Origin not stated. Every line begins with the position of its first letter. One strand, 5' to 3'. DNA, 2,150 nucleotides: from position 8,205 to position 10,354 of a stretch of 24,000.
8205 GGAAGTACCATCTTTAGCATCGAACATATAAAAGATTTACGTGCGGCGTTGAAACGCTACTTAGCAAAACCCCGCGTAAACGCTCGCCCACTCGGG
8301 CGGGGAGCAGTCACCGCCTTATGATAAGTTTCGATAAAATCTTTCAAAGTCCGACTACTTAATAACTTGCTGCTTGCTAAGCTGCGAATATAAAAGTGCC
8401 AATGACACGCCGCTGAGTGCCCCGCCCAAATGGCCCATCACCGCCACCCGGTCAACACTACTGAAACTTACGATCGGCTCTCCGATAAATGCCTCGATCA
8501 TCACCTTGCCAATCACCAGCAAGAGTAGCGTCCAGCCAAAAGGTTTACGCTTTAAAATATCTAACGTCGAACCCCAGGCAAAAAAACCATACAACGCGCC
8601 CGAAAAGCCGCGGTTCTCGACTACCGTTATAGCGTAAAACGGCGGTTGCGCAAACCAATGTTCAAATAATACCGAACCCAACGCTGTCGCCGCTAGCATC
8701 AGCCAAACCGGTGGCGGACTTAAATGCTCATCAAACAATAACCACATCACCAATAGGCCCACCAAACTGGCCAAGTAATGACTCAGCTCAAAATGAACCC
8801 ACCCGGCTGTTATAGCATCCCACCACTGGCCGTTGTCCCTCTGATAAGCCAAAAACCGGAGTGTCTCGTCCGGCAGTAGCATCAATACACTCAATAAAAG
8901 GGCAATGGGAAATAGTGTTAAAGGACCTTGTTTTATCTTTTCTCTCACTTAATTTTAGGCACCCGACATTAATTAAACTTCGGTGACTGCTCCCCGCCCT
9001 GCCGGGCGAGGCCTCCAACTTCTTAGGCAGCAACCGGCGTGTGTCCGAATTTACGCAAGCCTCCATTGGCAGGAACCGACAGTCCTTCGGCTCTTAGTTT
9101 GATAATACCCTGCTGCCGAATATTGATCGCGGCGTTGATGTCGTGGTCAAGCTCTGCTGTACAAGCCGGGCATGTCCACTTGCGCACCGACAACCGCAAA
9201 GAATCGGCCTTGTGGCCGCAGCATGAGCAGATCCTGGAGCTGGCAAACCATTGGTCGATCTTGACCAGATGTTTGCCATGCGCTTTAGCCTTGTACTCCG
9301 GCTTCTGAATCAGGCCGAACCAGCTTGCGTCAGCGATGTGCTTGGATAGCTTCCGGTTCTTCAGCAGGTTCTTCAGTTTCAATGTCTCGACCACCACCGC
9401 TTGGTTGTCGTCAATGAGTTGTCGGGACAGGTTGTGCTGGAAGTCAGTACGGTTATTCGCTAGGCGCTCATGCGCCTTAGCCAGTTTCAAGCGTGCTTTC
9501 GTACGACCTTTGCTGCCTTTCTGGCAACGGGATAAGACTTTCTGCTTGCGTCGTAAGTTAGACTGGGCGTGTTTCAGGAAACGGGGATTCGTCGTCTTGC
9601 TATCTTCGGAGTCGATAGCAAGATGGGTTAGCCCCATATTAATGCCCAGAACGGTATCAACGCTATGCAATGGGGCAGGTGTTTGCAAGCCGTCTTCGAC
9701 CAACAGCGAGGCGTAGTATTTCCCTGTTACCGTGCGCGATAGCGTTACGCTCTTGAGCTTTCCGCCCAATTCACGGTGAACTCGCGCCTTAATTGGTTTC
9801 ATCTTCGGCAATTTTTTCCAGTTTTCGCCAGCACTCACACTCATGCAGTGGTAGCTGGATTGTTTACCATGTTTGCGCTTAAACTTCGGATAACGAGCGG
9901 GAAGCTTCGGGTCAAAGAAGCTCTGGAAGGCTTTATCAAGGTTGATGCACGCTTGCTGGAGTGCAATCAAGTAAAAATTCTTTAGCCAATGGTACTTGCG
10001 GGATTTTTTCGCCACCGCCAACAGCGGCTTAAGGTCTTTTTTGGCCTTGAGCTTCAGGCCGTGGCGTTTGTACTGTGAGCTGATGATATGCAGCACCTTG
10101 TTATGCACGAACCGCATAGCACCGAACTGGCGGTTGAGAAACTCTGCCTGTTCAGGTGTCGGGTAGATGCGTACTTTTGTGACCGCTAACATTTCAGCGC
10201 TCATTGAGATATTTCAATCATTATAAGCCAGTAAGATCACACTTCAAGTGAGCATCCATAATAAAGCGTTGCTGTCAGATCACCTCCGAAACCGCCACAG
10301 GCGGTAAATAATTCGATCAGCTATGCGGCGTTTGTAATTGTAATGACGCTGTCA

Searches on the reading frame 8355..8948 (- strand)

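Call 57: search_protein_families(library=pfam, proteins=[window:8355-8948:-], max_evalue=0.001)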
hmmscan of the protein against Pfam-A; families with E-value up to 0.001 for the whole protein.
window:8355-8948:- (197 aa): 1 family
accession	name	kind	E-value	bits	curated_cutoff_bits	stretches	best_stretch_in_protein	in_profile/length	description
PF01694.28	Rhomboid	-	1.3e-11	45.3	22.6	1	40-188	2-141/143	Rhomboid domain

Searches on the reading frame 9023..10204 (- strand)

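Call 57: search_protein_families(library=pfam, proteins=[window:9023-10204:-], max_evalue=0.001)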
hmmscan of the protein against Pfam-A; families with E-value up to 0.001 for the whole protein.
window:9023-10204:- (393 aa): 3 families
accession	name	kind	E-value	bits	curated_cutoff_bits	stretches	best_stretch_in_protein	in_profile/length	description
PF01385.25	OrfB_IS605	-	3.8e-24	85.6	30.5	1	174-283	7-119/120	Probable transposase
PF07282.18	Cas12f1-like_TNB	-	1.3e-20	73.7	26.3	1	295-362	1-60/60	Cas12f1-like, TNB domain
PF12323.14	HTH_OrfB_IS605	-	8.6e-16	57.6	21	1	5-49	1-46/47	Helix-turn-helix domain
